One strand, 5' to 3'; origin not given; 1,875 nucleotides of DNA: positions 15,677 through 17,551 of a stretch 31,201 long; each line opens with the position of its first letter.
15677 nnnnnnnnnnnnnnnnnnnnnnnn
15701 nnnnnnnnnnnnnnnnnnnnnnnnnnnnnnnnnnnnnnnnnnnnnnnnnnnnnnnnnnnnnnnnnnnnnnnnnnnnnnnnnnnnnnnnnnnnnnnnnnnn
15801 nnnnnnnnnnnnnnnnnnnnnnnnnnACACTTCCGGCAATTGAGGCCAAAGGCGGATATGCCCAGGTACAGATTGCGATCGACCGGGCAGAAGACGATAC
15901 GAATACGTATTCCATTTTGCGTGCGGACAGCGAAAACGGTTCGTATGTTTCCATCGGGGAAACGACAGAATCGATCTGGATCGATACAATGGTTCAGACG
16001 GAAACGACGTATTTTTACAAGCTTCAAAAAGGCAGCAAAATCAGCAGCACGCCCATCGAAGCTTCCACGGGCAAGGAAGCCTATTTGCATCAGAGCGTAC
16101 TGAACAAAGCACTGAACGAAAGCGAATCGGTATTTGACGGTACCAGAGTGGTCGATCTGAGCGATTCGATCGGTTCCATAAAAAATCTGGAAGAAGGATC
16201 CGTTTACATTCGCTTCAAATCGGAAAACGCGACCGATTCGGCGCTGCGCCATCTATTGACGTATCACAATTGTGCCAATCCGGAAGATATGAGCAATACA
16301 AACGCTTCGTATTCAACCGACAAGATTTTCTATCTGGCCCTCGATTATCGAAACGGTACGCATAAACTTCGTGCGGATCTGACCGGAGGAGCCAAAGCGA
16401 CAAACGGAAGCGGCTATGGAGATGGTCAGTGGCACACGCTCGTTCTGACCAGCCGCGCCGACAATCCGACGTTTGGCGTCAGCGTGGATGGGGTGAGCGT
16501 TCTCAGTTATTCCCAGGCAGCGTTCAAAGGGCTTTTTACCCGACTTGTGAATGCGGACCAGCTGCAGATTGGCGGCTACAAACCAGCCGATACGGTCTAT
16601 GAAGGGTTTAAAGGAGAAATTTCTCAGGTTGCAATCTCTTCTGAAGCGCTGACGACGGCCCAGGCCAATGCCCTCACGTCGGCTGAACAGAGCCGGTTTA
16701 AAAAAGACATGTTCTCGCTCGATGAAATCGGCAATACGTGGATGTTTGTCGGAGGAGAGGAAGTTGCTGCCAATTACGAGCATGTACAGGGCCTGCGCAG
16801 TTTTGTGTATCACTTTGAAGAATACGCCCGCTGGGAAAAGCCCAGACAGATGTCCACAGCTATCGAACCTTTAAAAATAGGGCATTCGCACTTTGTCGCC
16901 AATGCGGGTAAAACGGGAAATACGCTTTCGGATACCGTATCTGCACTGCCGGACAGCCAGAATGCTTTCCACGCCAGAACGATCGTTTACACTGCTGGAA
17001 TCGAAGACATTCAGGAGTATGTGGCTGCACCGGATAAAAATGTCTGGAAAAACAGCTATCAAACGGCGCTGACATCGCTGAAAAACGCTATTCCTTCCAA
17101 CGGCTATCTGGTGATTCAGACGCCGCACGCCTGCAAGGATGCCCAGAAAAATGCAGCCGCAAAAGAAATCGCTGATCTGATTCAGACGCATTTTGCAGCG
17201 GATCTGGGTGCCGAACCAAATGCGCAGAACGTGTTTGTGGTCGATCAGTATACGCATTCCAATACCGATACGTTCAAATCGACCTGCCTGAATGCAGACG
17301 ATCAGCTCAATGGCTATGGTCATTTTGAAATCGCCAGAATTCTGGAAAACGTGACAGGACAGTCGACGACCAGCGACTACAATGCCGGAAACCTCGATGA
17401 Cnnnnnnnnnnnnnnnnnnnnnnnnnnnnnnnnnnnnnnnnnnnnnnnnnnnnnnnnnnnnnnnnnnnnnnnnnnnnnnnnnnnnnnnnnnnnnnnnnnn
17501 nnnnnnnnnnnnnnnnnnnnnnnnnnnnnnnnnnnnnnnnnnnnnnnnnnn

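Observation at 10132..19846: Tandem paralogous giant secreted LamG / SGNH-esterase proteins with an unusual module order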

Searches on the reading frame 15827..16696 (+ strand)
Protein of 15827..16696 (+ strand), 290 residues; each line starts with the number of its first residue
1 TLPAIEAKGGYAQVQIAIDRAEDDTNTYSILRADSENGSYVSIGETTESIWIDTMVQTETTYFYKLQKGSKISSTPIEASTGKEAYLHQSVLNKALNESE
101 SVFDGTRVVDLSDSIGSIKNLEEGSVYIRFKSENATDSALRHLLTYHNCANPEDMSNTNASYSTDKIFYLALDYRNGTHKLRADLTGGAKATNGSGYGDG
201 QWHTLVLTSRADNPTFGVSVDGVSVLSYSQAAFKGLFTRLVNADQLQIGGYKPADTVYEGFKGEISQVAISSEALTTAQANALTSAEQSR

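Call 69: predict_structure(alignment_id=A7)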
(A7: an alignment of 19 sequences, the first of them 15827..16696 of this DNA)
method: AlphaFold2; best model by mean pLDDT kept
length: 290 residues; sequences in the alignment: 19
mean_pLDDT: 90.9   pTM: 0.89
mean pLDDT of the five models: 90.9, 90.8, 90.1, 89.4, 89.3
residues with pLDDT >= 90: 221; 70-90: 49; 50-70: 9; < 50: 11
segments of 3 or more residues with pLDDT < 50: 152-154, 158-163
pLDDT, mean of each block of 10 residues (from residue 1): 96 97 96 98 98 97 98 97 97 95 96 95 97 84 88 49 70 90 85 91 97 91 93 87 92 88 97 96 79
secondary structure, 60 per line:
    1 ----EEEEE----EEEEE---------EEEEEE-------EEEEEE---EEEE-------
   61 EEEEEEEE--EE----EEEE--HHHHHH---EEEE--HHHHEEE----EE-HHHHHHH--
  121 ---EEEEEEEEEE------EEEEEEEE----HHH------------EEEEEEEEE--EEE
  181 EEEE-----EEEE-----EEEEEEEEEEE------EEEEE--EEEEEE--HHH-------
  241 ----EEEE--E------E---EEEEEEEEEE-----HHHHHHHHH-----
elements in order: E5-9 E14-18 E28-33 E41-46 E50-53 E61-68 E77-80 H83-88 E92-95 H98-101 E102-104 H112-118 E124-133 E140-147 E167-175 E178-184 E190-193 E199-209 E216-220 E223-228 E245-248 E262-271 H277-285
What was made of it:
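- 15827..16696 (+): B Fn3-LamG unit 1 (aa 56-345). The model has a 7-strand sandwich plus a CBM40-like jelly roll. AlphaFold pLDDT 90.9, pTM 0.89 (call 69).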

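Call 71: fold_search(model_id=the predicted structure, library=pdb)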
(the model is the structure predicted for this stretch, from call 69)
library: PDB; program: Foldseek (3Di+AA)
matches with E <= 10: 1905; with E <= 0.001: 124
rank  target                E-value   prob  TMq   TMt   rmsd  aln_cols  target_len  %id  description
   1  6er3_A                8.1e-12  1.00  0.49  0.74   4.2       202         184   22  Ruminococcus gnavus IT-sialidase CBM40 bound to alpha2,3 sialyllactose (released 2018-05-02)
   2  6er2_A                1.0e-11  1.00  0.52  0.80   3.7       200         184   21  Ruminococcus gnavus IT-sialidase CBM40 (released 2018-05-02)
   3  6er4_A                1.9e-11  1.00  0.51  0.73   4.2       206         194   22  Ruminococcus gnavus IT-sialidase CBM40 bound to alpha2,6 sialyllactose (released 2018-05-02)
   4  6er4_B                2.4e-11  1.00  0.50  0.73   4.2       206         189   22  Ruminococcus gnavus IT-sialidase CBM40 bound to alpha2,6 sialyllactose (released 2018-05-02)
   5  6er3_B                3.3e-11  1.00  0.49  0.74   4.2       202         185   22  Ruminococcus gnavus IT-sialidase CBM40 bound to alpha2,3 sialyllactose (released 2018-05-02)
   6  6er2_B                8.9e-11  1.00  0.52  0.78   3.7       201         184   21  Ruminococcus gnavus IT-sialidase CBM40 (released 2018-05-02)
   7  1sll                  9.7e-10  1.00  0.49  0.23   4.4       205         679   16  SIALIDASE L FROM LEECH MACROBDELLA DECORA (released 1998-12-16)
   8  4c1w_A                3.4e-09  1.00  0.45  0.67   4.8       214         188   20  Carbohydrate binding domain from Streptococcus pneumoniae NanA sialidase complexed with 3'-sialyllactose (released 2014-08-27)
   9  5fra_E                4.2e-09  1.00  0.45  0.65   6.3       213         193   19  CBM40_CPF0721-6'SL (released 2016-07-20)
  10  5fra_A                6.5e-09  1.00  0.42  0.60   6.4       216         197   18  CBM40_CPF0721-6'SL (released 2016-07-20)
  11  4yw1_A                8.5e-09  1.00  0.48  0.23   4.4       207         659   17  Crystal Structure of Streptococcus pneumoniae NanC, complex with Neu5Ac and Neu5Ac2en following soaking with 3'SL (released 2015-09-23)
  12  4yz5_B                1.0e-08  1.00  0.47  0.23   4.3       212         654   16  Crystal Structure of Streptococcus pneumoniae NanC, in complex with 3-Sialyllactose (released 2015-09-23)
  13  2v73_B                1.1e-08  1.00  0.45  0.69   4.9       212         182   16  The structure of the family 40 CBM from C. perfringens NanJ in complex with a sialic acid containing molecule (released 2007-08-21)
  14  5fre_C                1.2e-08  1.00  0.44  0.63   6.4       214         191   17  Characterization of a novel CBM from Clostridium perfringens (released 2016-07-20)
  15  4xyx                  1.5e-08  1.00  0.48  0.23   4.6       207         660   17  NanB plus Optactamide (released 2016-02-10)
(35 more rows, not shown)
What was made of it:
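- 15827..16696 (+): The top 28 Foldseek hits in the PDB are all CBM40s of sialidases (call 71).
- On Canonical CBM40 (sialic-acid-binding module): The top 28 Foldseek PDB hits are CBM40s (call 71).
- Closest known: Canonical CBM40. Same: The closest fold to the LamG modules (E = 1e-11, TM 0.80 normalised to the target, call 71).
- The LamG model's top 28 PDB matches are all sialidase CBM40s, led by RgCBM40 at E = 1e-11 (call 71).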

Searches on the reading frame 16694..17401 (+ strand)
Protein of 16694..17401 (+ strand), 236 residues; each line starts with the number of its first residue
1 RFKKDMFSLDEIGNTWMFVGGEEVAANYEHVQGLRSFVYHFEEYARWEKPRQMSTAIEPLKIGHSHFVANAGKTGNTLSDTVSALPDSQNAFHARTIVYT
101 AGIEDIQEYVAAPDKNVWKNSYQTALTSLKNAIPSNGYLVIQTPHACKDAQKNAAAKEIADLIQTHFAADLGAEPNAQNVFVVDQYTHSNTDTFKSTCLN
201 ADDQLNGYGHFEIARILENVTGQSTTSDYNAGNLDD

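Call 77: search_protein_families(library=pfam, proteins=[window:16694-17401:+], max_evalue=1)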
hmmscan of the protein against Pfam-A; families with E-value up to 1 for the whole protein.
window:16694-17401:+ (236 aa): 1 family
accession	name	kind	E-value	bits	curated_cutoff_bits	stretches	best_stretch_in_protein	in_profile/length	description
PF22928.2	INTS1_R4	-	0.25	11.7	27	1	75-158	7-89/102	Integrator complex subunit 1, R4 domain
